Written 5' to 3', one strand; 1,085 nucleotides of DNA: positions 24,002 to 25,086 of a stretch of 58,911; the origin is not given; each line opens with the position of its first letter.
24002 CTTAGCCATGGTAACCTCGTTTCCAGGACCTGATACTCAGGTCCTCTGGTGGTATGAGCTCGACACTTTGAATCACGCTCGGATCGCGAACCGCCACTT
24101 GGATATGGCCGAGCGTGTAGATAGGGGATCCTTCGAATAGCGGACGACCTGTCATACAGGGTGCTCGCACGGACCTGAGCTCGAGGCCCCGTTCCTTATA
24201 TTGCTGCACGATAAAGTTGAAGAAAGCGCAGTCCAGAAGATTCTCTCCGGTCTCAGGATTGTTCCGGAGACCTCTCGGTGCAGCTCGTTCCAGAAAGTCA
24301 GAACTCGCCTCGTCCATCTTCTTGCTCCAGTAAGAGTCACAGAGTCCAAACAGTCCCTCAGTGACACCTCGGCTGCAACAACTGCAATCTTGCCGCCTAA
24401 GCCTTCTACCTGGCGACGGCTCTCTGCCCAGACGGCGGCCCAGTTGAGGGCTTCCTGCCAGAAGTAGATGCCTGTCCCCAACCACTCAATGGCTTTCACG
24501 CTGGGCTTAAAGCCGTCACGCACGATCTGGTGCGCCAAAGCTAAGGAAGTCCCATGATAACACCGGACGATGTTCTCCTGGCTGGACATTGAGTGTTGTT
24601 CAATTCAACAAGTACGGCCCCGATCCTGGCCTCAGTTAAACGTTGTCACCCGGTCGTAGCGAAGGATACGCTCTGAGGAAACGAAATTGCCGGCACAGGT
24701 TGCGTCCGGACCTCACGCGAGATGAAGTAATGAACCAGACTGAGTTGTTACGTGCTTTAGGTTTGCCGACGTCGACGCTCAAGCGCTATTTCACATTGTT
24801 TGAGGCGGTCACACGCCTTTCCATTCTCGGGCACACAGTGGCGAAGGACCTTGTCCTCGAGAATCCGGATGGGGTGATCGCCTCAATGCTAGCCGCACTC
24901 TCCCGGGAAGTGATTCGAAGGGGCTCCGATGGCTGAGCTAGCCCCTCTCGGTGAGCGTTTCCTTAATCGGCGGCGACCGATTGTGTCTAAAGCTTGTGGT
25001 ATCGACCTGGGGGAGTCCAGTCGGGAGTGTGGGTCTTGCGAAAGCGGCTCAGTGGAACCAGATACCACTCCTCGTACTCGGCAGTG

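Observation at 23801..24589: Compact ART-fold (Tpt1/PARP-like H-Y-E) protein with overlapping alternative-frame ORF and translationally coupled small ORF: candidate toxin-immunity or TA module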

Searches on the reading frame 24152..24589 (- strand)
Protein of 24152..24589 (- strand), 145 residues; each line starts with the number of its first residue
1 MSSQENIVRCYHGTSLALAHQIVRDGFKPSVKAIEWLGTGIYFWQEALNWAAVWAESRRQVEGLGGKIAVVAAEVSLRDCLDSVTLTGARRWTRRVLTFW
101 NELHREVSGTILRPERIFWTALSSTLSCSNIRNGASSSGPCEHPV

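Call 3: search_protein_families(library=pfam, proteins=[window:24152-24589:-], max_evalue=10)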
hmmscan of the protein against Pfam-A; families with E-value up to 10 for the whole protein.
window:24152-24589:- (145 aa): 1 family
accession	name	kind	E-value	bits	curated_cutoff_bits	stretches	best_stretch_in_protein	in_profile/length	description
PF00644.27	PARP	-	0.0013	18.7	26.7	1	4-79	46-120/199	Poly(ADP-ribose) polymerase catalytic domain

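Call 6: search_protein_families(library=ncbifam, proteins=[window:24152-24589:-], max_evalue=10)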
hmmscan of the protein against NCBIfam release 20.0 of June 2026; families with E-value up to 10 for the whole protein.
window:24152-24589:- (145 aa): 0 families

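Call 7: search_protein_families(library=padloc, proteins=[window:24152-24589:-], max_evalue=10)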
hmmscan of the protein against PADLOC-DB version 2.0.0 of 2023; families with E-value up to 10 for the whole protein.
window:24152-24589:- (145 aa): 2 families
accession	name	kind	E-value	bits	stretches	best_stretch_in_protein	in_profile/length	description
PDLC04068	PD-T4-9_A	-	0.00011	20.4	1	33-62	30-59/187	-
PDLC04069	PD-T4-9_A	-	0.0002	19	1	27-61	27-61/191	-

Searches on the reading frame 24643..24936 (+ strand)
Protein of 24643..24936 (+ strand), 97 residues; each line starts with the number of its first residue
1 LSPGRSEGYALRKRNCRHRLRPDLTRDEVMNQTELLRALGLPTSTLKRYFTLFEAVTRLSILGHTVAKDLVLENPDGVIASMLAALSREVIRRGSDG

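Call 6: search_protein_families(library=ncbifam, proteins=[window:24643-24936:+], max_evalue=10)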
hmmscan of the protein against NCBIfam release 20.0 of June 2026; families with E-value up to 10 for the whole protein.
window:24643-24936:+ (97 aa): 0 families

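Call 7: search_protein_families(library=padloc, proteins=[window:24643-24936:+], max_evalue=10)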
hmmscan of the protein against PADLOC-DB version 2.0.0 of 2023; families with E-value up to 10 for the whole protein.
window:24643-24936:+ (97 aa): 1 family
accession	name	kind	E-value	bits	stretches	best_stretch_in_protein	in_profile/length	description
PDLC04790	PDC-S01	-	0.026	11.3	1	28-57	236-265/422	-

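Call 57: search_protein_families(library=pfam, proteins=[window:24643-24936:+], max_evalue=0.01)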
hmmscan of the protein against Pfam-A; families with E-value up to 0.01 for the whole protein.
window:24643-24936:+ (97 aa): 0 families

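Call 81: find_homologous_proteins(query=window:24643-24936:+, max_evalue=1)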
Query window:24643-24936:+ (97 aa): 1 proteins with E <= 1 among 6 candidates.
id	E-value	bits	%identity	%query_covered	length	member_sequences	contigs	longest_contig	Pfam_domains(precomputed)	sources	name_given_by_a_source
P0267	9.9e-34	133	100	70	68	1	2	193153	-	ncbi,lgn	ncbi:MAG: hypothetical protein AMXMBFR33_10000 [Candidatus Xenobia bacterium]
